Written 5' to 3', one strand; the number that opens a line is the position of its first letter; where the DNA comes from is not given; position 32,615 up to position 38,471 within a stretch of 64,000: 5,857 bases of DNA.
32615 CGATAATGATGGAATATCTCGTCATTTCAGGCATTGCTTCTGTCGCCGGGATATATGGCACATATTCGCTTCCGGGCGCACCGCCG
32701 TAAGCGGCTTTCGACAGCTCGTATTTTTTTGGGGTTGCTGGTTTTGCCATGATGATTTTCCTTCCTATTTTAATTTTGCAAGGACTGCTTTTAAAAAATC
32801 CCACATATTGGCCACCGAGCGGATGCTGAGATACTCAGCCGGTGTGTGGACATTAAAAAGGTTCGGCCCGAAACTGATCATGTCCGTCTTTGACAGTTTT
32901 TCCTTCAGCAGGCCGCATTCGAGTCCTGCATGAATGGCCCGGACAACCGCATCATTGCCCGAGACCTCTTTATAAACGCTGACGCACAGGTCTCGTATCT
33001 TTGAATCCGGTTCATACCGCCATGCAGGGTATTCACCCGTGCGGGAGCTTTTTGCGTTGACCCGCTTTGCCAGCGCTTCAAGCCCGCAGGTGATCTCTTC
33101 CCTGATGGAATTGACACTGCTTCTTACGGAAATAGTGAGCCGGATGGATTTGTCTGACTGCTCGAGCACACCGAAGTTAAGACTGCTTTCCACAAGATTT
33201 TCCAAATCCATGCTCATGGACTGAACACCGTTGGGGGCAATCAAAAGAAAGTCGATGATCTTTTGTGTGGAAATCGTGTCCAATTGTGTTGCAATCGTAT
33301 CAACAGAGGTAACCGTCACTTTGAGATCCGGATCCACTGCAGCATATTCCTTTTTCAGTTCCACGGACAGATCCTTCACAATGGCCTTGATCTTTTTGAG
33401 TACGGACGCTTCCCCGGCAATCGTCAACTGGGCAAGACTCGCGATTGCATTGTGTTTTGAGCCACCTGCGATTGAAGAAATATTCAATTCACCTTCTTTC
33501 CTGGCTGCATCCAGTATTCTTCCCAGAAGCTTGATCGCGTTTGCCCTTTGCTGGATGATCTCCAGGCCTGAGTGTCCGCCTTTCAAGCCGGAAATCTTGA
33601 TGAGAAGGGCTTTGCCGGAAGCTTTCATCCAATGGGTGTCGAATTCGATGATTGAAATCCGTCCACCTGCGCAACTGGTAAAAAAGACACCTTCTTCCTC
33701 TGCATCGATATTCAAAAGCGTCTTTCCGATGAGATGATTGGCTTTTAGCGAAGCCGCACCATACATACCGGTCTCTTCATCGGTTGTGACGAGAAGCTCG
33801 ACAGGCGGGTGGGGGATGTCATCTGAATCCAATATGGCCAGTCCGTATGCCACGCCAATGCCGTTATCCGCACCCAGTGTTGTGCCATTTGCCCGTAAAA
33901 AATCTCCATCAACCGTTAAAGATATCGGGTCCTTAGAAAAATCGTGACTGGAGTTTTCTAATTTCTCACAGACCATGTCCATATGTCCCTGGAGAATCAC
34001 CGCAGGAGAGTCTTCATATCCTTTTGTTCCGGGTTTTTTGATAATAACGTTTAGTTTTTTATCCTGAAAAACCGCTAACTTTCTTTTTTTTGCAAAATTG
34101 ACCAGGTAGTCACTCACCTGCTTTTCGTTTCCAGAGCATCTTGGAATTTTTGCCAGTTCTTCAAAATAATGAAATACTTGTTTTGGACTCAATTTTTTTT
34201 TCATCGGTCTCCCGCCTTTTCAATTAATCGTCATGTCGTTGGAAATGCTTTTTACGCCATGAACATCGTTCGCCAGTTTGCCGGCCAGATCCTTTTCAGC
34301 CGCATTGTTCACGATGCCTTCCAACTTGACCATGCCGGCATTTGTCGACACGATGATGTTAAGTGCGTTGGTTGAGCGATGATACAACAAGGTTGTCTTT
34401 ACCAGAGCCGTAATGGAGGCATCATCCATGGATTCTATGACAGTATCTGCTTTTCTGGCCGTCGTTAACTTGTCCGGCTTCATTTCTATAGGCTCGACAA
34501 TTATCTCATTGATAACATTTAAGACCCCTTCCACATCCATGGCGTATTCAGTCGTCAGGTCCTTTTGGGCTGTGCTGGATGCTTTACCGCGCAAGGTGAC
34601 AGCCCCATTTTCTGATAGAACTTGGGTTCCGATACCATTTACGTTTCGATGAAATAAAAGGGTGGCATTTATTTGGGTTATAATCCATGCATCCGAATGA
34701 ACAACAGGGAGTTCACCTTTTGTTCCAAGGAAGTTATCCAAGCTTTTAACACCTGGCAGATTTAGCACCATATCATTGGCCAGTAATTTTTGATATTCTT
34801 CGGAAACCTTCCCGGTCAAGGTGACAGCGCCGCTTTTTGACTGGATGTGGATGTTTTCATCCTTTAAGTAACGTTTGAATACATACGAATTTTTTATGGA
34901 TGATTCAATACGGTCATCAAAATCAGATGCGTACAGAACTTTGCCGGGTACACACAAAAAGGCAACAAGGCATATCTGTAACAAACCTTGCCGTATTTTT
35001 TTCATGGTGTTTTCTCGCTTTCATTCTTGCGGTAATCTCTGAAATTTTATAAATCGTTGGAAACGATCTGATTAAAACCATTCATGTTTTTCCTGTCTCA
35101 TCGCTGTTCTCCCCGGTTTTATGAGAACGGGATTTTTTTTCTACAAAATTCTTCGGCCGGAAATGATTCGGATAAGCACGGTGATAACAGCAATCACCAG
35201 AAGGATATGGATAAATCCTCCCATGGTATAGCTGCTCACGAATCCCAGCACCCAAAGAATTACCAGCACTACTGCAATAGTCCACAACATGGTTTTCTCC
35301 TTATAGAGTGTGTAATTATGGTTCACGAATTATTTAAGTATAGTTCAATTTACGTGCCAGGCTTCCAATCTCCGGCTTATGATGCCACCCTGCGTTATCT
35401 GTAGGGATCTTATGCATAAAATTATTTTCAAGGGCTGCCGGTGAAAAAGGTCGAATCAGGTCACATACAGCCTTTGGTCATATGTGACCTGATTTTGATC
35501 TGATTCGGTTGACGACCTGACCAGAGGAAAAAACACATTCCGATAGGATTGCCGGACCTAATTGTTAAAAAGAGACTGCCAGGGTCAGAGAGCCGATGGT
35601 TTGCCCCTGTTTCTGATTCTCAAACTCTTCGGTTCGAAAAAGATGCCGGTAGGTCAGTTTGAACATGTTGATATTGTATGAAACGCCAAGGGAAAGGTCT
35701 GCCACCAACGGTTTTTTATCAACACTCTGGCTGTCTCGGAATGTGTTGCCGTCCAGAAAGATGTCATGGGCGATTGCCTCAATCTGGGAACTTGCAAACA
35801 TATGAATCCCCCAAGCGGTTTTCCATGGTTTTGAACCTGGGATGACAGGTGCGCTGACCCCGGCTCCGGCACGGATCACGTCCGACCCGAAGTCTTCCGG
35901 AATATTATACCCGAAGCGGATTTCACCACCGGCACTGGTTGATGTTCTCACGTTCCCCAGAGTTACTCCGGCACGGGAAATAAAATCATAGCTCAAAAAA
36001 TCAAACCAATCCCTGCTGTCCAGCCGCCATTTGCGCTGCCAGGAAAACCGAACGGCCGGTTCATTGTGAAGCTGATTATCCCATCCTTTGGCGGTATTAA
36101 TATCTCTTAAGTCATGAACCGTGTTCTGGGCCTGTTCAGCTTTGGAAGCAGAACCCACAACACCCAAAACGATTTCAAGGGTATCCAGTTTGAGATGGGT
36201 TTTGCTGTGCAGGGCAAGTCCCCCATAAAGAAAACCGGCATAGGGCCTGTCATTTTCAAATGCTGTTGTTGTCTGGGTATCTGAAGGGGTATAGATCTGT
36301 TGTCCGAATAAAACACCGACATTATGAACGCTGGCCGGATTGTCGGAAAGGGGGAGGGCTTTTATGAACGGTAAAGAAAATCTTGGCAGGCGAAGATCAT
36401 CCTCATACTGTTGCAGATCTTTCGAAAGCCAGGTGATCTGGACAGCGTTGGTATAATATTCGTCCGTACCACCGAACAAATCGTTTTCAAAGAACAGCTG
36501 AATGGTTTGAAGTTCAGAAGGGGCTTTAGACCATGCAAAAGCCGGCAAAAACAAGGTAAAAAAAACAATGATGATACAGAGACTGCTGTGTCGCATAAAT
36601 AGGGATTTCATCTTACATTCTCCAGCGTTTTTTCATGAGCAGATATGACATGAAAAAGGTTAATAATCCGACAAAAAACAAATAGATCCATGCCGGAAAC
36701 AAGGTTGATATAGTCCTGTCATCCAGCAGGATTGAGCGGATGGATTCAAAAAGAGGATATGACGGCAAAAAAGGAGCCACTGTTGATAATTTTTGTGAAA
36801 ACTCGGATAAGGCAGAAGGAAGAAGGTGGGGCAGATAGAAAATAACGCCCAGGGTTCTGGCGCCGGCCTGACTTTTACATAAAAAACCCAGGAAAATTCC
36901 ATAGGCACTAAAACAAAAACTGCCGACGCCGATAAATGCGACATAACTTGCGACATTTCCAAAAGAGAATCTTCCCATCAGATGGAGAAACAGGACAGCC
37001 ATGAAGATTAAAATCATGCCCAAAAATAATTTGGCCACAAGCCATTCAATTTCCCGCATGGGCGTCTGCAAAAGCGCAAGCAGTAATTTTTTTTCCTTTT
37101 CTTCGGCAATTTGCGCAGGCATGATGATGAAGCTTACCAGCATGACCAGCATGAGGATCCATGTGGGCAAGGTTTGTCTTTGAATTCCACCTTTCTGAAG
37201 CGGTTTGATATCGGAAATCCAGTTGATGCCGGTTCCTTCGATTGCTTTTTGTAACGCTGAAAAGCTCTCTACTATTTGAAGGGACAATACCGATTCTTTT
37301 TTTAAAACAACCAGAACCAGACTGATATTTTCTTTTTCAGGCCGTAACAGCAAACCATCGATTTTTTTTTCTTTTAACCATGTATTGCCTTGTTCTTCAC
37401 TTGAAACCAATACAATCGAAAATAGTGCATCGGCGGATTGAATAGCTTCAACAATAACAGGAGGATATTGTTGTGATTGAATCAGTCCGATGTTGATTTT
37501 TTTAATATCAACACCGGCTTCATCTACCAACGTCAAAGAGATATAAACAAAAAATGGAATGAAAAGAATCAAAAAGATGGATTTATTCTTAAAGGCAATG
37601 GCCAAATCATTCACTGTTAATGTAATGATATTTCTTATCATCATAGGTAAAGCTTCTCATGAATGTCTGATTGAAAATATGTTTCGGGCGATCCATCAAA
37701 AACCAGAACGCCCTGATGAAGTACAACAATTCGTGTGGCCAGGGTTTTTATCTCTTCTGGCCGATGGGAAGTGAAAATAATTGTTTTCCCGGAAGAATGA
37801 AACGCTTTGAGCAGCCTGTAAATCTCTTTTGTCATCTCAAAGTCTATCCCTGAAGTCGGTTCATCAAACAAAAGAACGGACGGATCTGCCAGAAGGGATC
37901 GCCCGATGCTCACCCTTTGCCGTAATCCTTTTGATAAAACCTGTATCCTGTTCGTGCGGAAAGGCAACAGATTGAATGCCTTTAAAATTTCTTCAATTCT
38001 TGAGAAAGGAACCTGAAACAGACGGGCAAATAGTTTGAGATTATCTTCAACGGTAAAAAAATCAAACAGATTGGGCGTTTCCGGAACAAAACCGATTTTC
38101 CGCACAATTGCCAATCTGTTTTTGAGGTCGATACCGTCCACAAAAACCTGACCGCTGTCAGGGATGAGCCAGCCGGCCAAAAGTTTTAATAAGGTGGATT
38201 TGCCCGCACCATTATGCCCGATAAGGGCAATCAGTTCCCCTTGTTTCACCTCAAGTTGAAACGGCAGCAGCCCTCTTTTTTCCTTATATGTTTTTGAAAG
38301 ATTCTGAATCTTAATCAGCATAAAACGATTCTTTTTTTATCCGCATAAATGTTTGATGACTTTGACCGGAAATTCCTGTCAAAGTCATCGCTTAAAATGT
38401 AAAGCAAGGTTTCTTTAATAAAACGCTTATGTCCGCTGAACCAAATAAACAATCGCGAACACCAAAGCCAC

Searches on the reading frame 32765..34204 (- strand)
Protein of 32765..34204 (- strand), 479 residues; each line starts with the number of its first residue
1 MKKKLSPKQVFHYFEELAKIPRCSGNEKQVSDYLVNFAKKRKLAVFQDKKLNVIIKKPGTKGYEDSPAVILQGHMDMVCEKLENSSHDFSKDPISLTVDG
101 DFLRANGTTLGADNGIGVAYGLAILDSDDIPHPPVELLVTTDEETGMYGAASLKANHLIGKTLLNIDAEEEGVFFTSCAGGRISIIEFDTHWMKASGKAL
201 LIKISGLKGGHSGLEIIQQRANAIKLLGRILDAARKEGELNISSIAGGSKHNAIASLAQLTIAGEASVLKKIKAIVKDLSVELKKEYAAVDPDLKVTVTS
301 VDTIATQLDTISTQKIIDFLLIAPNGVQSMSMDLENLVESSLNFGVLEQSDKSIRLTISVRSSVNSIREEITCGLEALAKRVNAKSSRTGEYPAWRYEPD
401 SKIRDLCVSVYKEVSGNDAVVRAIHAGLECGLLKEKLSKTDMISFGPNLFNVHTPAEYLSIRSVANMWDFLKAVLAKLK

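Call 26: search_protein_families(library=pfam, proteins=[window:32765-34204:-], max_evalue=1)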
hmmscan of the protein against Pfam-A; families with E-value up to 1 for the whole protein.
window:32765-34204:- (479 aa): 3 families
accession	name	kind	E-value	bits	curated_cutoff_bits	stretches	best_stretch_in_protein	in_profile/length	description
PF01546.33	Peptidase_M20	-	4.1e-14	53.4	24.6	1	70-476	1-205/206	Peptidase family M20/M25/M40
PF07687.19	M20_dimer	-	2.6e-09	37.4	21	1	204-289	3-105/107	Peptidase dimerisation domain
PF04389.22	Peptidase_M28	-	0.00091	19.4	21.3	1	52-160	1-84/193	Peptidase family M28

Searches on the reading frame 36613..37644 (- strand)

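Call 75: search_protein_families(library=pfam, proteins=[window:36613-37644:-], max_evalue=0.000001)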
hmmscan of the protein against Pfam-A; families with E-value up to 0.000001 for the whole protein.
window:36613-37644:- (343 aa): 1 family
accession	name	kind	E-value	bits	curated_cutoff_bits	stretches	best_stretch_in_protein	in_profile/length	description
PF12698.13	ABC2_membrane_3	-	8.1e-36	124.2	31.6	1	22-334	3-346/347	ABC-2 family transporter protein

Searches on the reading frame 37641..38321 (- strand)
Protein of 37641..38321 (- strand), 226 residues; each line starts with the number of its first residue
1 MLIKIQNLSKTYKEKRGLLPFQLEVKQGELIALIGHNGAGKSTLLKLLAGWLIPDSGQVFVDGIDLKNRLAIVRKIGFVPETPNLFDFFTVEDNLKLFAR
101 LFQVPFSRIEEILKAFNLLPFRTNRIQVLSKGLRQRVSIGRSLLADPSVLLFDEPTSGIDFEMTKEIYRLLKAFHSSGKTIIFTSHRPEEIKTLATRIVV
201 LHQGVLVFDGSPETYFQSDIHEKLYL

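Call 75: search_protein_families(library=pfam, proteins=[window:37641-38321:-], max_evalue=0.000001)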
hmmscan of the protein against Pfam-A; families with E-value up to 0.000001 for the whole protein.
window:37641-38321:- (226 aa): 2 families
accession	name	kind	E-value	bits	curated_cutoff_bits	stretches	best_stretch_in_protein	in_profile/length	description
PF00005.33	ABC_tran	-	9.5e-33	114.1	25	1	21-157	4-137/137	ABC transporter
PF13304.12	AAA_21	-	3.6e-15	57.3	27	1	126-191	235-303/304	AAA domain, putative AbiEii toxin, Type IV TA system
